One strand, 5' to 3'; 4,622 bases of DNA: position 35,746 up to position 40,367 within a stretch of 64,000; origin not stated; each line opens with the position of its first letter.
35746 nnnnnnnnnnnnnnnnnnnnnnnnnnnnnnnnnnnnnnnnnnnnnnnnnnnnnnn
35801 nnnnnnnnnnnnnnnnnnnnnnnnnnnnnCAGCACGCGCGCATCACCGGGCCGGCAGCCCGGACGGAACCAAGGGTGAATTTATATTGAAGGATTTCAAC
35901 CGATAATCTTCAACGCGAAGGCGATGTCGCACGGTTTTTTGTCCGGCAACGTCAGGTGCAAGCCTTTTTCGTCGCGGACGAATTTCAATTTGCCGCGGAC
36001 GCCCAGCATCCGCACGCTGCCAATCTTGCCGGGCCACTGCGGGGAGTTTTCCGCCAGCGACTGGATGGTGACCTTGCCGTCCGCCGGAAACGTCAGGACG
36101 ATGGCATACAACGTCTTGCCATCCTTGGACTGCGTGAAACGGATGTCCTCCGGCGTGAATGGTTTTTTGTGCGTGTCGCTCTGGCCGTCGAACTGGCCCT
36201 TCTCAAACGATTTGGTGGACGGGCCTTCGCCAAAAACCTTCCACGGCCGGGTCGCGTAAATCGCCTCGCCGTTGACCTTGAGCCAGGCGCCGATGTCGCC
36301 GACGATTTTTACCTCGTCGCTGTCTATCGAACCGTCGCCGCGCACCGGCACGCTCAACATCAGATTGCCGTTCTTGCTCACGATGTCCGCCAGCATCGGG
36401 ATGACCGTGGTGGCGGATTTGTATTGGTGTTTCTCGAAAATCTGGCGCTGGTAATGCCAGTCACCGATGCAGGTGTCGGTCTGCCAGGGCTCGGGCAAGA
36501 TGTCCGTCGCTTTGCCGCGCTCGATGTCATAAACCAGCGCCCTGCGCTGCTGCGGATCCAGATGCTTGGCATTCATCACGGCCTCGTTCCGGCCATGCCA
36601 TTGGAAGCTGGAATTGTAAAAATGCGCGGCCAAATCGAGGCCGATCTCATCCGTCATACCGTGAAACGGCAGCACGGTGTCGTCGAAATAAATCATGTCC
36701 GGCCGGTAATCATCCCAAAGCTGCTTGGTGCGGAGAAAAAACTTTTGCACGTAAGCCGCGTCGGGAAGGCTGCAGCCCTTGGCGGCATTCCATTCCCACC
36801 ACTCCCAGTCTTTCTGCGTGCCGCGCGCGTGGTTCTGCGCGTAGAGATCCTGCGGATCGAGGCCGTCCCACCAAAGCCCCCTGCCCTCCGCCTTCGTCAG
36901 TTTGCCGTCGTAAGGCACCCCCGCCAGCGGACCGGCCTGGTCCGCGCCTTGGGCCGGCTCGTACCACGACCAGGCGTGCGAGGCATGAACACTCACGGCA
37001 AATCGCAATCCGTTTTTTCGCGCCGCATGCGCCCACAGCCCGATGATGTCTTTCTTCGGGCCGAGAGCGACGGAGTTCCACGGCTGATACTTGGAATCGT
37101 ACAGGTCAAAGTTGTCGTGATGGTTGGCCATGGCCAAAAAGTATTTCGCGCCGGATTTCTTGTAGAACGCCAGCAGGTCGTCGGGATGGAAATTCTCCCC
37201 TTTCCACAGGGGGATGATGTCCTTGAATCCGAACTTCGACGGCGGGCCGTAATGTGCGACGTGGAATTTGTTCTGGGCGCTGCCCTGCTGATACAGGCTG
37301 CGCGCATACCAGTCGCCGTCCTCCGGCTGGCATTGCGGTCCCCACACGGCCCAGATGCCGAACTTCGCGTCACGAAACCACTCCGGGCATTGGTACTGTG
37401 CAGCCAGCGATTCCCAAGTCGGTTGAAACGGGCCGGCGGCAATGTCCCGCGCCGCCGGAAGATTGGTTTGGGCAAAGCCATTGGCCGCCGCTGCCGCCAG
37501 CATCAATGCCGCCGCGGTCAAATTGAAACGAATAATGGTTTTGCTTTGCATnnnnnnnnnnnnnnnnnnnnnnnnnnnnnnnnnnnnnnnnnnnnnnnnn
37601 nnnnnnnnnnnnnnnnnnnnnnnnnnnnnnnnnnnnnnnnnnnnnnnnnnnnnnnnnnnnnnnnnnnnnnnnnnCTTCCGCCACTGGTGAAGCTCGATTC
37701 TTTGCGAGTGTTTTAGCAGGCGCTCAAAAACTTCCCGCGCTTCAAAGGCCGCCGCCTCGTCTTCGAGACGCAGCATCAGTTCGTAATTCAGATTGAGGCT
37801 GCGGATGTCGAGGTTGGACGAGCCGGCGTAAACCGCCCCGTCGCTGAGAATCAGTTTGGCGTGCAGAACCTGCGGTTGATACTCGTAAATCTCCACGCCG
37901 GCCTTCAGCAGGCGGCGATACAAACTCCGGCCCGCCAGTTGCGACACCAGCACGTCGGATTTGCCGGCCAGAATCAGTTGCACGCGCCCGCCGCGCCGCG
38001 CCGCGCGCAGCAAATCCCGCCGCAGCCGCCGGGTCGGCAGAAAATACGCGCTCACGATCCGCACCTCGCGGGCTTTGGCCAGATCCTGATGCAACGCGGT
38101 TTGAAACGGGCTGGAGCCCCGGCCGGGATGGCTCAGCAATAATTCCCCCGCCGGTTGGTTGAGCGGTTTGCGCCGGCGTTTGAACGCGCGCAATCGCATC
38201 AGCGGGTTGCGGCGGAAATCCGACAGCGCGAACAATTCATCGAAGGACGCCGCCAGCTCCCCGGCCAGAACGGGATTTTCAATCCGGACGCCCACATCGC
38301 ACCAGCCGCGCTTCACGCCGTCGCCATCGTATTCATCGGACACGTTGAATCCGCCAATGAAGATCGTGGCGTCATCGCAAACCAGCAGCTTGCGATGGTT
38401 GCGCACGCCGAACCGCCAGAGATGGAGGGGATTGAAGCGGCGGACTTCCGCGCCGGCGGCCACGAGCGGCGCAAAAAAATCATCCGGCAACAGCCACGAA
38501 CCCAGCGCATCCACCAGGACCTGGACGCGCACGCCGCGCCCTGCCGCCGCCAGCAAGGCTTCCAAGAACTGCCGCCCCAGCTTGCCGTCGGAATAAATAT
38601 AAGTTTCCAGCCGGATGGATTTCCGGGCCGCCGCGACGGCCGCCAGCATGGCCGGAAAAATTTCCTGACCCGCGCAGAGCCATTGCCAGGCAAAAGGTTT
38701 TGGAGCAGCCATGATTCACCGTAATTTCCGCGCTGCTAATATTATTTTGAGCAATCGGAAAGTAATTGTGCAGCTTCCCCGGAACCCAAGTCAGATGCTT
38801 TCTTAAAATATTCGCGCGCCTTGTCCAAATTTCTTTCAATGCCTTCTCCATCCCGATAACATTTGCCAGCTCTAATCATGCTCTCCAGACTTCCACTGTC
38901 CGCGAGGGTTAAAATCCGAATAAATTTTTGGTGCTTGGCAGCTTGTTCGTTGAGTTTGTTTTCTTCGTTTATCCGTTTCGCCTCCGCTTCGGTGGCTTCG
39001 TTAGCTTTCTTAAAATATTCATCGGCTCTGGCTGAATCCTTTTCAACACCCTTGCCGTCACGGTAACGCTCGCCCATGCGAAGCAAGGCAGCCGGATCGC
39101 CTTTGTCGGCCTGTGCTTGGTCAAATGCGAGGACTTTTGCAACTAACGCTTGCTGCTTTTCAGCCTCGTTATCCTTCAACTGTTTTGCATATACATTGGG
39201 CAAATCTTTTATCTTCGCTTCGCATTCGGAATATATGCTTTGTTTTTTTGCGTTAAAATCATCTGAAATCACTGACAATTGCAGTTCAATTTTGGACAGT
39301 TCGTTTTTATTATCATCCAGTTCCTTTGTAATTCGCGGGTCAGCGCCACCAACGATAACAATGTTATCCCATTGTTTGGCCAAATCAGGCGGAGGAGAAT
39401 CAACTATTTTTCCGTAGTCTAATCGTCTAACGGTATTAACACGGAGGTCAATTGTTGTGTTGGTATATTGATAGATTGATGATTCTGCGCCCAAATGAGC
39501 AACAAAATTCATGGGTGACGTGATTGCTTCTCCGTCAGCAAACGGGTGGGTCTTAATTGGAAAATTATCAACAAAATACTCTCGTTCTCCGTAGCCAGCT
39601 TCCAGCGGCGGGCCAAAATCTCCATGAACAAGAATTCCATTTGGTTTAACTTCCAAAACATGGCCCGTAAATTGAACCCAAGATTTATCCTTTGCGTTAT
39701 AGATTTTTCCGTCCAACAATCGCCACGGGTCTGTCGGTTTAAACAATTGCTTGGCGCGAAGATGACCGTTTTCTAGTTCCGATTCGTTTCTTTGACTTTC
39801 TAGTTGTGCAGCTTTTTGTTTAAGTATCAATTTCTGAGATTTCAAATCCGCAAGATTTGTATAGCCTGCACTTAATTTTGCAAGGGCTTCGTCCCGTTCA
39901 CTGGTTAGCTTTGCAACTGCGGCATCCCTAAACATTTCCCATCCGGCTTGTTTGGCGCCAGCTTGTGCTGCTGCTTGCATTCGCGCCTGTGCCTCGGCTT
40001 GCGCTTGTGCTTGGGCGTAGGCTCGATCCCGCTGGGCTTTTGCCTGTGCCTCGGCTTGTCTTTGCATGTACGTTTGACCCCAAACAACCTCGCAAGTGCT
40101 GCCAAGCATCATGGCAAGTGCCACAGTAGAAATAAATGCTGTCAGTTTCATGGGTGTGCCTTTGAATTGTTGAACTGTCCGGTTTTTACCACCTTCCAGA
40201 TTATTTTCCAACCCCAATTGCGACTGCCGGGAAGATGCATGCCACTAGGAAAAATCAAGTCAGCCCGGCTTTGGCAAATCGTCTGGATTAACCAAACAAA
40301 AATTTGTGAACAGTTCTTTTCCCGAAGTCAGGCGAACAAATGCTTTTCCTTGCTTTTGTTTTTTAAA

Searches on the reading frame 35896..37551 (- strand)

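Call 56: search_protein_families(library=pfam, proteins=[window:35896-37551:-], max_evalue=0.00001)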
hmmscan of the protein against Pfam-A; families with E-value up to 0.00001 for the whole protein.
window:35896-37551:- (551 aa): 2 families
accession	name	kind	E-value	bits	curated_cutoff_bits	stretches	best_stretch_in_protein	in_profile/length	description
PF01120.23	Alpha_L_fucos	-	6.6e-84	282.7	25.2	1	35-429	7-345/345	Alpha-L-fucosidase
PF16757.11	Fucosidase_C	-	2.1e-13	51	25.6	1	466-549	5-87/88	Alpha-L-fucosidase C-terminal domain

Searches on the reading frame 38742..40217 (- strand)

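Call 56: search_protein_families(library=pfam, proteins=[window:38742-40217:-], max_evalue=0.00001)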
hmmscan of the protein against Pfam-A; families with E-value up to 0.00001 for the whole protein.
window:38742-40217:- (491 aa): 1 family
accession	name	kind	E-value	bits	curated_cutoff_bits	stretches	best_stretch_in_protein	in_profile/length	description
PF08238.18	Sel1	-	2e-15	57.1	30.7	1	445-479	2-36/36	Sel1 repeat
